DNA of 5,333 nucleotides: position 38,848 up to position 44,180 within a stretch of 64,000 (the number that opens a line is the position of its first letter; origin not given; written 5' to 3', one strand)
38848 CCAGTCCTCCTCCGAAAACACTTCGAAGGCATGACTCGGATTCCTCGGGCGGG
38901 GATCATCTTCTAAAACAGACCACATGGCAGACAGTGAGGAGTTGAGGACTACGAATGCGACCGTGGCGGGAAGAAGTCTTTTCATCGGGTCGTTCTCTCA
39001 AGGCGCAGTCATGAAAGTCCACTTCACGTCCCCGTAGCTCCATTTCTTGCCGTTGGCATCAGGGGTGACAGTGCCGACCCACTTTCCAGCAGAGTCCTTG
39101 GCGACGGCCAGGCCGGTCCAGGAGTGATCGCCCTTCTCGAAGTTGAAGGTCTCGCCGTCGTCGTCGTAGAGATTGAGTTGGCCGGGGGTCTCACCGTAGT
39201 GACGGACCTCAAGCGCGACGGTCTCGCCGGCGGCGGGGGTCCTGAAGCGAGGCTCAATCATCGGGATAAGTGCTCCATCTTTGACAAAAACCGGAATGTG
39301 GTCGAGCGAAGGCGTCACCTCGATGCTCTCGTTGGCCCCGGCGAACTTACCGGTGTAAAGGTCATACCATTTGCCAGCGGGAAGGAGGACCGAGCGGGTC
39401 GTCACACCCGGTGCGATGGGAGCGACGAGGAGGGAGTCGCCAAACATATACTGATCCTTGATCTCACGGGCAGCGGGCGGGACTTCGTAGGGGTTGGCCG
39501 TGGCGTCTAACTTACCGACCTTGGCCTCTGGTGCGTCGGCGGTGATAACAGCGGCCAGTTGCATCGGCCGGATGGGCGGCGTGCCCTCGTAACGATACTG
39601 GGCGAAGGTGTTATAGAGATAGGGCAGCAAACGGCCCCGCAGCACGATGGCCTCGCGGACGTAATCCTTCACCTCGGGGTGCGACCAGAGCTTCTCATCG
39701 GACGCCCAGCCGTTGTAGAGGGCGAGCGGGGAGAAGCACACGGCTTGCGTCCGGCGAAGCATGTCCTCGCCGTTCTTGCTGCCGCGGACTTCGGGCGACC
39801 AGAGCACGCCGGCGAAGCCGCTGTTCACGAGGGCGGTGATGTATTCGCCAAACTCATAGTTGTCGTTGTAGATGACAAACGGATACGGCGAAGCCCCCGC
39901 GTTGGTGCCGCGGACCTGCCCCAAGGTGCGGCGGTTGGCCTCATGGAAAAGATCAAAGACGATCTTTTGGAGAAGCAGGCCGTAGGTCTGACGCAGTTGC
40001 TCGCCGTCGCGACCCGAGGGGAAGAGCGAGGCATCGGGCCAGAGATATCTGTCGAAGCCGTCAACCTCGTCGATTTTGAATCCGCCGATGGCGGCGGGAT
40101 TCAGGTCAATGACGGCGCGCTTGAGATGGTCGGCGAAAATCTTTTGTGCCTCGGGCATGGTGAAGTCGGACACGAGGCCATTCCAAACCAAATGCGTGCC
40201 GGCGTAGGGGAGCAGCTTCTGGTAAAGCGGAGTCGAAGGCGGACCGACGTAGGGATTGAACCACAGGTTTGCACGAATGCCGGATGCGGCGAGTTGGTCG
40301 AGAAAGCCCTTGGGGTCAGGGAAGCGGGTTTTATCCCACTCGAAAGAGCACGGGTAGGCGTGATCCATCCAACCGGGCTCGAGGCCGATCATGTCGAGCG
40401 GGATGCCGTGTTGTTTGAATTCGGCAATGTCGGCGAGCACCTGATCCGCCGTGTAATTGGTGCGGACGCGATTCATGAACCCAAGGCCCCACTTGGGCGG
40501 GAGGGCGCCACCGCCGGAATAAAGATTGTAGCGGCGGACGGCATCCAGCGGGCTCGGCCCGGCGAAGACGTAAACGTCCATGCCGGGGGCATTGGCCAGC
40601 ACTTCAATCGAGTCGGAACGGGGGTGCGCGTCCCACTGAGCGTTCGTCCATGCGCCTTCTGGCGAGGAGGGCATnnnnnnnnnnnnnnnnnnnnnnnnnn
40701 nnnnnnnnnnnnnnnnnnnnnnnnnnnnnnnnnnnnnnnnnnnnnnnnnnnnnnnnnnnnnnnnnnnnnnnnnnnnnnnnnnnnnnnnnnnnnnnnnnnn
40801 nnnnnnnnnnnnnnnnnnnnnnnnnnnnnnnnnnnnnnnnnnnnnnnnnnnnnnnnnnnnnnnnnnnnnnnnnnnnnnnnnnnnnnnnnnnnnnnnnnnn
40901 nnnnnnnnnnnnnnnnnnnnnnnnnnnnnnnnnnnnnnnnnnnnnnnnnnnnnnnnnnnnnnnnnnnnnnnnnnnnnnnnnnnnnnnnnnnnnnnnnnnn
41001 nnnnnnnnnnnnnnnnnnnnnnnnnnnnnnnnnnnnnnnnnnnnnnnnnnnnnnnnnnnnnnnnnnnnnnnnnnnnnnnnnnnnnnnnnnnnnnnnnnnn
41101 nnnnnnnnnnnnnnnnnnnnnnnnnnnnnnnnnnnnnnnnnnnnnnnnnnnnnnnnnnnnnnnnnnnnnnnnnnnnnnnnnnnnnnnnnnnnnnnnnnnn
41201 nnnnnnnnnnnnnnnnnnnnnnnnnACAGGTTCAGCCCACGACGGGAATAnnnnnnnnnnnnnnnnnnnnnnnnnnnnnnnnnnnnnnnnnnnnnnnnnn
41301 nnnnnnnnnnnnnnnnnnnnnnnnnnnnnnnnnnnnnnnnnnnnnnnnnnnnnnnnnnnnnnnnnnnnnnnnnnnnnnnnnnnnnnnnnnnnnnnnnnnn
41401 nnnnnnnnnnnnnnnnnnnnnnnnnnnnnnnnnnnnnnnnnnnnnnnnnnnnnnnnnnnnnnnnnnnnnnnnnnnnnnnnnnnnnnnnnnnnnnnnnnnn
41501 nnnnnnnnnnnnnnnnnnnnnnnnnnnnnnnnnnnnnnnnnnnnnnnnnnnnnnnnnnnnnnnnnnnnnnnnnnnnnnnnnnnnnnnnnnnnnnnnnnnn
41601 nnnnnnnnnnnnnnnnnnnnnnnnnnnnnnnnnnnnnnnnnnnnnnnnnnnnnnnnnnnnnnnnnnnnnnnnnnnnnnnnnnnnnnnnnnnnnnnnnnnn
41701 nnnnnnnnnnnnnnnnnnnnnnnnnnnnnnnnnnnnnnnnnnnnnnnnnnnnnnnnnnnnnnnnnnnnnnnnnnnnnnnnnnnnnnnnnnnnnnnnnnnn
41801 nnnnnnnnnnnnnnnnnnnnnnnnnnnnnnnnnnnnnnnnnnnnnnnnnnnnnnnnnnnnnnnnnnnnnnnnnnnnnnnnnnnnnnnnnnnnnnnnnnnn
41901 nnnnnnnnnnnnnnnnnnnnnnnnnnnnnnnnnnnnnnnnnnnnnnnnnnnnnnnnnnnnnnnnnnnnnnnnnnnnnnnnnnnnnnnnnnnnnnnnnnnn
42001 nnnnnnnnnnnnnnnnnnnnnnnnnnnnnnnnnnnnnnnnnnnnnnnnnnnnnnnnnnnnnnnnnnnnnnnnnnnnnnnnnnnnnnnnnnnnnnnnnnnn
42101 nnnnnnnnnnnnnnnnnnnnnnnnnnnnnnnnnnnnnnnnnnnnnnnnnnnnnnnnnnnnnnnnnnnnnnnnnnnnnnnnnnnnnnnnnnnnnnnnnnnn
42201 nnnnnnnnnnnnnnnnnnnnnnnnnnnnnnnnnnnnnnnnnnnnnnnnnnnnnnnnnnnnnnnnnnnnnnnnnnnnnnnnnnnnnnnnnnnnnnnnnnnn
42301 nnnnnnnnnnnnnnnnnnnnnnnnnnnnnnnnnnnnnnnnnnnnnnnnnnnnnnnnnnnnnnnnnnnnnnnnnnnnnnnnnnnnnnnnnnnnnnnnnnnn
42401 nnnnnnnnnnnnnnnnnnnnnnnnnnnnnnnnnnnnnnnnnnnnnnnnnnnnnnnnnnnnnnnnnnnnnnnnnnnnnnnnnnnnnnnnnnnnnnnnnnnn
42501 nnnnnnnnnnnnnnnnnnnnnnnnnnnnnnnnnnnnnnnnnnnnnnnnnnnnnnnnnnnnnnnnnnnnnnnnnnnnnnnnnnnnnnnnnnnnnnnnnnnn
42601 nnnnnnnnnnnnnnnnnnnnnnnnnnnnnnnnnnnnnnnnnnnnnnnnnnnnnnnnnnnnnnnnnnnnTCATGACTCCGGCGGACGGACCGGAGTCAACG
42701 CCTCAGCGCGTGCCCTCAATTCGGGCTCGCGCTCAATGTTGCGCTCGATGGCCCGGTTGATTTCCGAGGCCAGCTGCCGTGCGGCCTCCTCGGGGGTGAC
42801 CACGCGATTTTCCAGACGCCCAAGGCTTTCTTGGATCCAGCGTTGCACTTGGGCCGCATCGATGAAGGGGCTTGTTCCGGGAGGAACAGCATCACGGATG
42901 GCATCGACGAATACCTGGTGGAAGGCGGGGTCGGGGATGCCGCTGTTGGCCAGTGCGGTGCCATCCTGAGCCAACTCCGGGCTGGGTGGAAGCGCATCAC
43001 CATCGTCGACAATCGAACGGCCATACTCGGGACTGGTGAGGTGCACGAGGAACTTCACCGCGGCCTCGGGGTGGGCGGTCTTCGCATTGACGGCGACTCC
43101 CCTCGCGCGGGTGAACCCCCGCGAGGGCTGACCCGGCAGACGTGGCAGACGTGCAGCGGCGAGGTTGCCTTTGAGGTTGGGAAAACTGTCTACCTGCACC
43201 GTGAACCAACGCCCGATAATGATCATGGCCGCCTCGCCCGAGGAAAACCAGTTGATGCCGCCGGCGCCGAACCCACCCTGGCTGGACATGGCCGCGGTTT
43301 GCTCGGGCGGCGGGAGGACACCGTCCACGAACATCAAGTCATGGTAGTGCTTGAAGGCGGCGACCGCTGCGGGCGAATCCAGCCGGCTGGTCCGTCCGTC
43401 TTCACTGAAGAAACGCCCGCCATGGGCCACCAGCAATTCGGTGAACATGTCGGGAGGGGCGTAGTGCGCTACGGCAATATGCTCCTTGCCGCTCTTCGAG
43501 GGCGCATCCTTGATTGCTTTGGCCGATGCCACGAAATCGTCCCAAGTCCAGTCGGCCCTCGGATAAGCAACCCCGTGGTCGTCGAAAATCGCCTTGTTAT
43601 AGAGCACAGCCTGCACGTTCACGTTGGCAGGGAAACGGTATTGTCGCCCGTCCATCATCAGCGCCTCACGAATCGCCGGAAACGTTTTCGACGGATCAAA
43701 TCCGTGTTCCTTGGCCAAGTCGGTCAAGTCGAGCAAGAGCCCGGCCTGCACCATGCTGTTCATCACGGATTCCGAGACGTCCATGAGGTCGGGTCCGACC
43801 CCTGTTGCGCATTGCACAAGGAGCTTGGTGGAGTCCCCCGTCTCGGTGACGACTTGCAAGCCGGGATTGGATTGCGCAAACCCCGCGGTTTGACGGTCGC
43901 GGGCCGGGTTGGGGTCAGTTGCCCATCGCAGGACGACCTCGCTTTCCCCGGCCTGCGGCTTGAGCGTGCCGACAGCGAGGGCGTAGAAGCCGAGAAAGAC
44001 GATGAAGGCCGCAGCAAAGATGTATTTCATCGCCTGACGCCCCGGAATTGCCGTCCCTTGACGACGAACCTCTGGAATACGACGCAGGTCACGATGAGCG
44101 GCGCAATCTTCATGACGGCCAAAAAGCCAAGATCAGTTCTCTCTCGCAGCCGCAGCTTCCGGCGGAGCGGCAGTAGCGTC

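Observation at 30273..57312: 27-kb uninterrupted single-strand array of 15 genes: a SusCD-less polysaccharide utilisation super-operon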

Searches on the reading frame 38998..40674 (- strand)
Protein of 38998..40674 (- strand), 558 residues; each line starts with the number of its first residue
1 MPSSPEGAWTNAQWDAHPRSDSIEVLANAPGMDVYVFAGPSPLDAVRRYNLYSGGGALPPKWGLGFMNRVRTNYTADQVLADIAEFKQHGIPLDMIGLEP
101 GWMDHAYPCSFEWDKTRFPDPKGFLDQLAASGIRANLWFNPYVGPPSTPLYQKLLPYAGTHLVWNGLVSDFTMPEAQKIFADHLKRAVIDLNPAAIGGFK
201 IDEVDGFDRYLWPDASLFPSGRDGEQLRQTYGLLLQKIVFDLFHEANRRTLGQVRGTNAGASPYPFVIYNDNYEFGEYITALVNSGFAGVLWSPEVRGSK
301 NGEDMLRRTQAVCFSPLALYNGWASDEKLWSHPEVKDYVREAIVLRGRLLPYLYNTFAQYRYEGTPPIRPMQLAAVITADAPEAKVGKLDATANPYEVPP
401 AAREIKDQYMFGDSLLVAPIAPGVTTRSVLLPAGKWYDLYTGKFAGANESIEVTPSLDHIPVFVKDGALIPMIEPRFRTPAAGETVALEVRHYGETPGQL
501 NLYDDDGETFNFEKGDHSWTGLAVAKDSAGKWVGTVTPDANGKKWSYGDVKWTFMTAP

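Call 4: search_protein_families(library=pfam, proteins=[window:38998-40674:-])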
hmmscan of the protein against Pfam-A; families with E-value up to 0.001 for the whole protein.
window:38998-40674:- (558 aa): 3 families
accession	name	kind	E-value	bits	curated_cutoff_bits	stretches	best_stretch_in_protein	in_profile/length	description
PF01055.32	Glyco_hydro_31_2nd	-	9.8e-44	150.4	23.5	1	57-355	2-327/328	Glycosyl hydrolases family 31 TIM-barrel domain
PF21365.3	Glyco_hydro_31_3rd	-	1.6e-19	70.6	24.4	1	399-470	15-87/87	Glycosyl hydrolase family 31 C-terminal domain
PF17137.9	DUF5110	-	2.5e-08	34.3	27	1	488-538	2-50/71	Domain of unknown function (DUF5110)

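Call 63: search_protein_families(library=ncbifam, proteins=[window:38998-40674:-], max_evalue=0.00001)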
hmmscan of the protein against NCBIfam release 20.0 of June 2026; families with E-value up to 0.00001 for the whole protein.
window:38998-40674:- (558 aa): 3 families
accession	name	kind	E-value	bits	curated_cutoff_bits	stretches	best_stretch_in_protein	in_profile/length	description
NF007940.0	PRK10658.1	equivalog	3.3e-43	148.2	606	1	32-476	236-674/771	alpha-xylosidase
NF040948.1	alpha_gluc_MalA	equivalog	2.1e-32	112.2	800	2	21-135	133-245/627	alpha-glucosidase MalA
NF007746.0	PRK10426.1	equivalog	5.2e-16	58.1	553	1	397-468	596-668/683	alpha-glucosidase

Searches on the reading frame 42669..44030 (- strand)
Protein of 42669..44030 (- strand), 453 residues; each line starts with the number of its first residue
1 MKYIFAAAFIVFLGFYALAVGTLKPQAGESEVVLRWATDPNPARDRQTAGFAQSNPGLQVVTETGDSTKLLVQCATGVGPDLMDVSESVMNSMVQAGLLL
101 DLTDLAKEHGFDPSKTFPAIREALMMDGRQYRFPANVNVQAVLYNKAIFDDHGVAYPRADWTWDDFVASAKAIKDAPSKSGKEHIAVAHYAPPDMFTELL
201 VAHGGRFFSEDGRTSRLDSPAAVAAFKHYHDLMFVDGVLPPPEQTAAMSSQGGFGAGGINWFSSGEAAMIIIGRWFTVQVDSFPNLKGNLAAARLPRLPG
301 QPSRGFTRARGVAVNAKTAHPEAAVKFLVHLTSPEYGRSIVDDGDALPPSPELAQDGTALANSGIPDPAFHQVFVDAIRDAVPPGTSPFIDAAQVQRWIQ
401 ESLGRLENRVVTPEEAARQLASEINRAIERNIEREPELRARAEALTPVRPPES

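Call 5: search_protein_families(library=pfam, proteins=[window:42669-44030:-])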
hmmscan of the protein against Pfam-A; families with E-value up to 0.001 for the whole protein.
window:42669-44030:- (453 aa): 3 families
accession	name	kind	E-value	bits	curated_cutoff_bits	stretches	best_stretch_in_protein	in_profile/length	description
PF01547.30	SBP_bac_1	-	3.7e-38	132.7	26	1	49-336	15-305/307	Bacterial extracellular solute-binding protein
PF13416.11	SBP_bac_8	-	1.5e-26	94.3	27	1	51-358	6-270/279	Bacterial extracellular solute-binding protein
PF13531.11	SBP_bac_11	-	7.1e-05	23.1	25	0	37-106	6-77/227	Bacterial extracellular solute-binding protein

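Call 63: search_protein_families(library=ncbifam, proteins=[window:42669-44030:-], max_evalue=0.00001)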
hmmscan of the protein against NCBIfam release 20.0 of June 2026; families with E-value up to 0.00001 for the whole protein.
window:42669-44030:- (453 aa): 3 families
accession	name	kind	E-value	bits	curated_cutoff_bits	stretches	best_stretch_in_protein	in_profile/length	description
NF007011.0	PRK09474.1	equivalog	1.7e-13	50.2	291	1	55-330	56-308/396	maltose/maltodextrin ABC transporter substrate-binding protein MalE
NF053763.1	ABCarbgalBndGanS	equivalog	9.6e-08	31.2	700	1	69-429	81-416/420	galactooligosaccharide ABC transporter substrate-binding protein GanS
TIGR03851.1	chitin_NgcE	equivalog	1e-06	28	399.65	1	69-176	83-196/450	N-acetylglucosamine/diacetylchitobiose ABC transporter substrate-binding protein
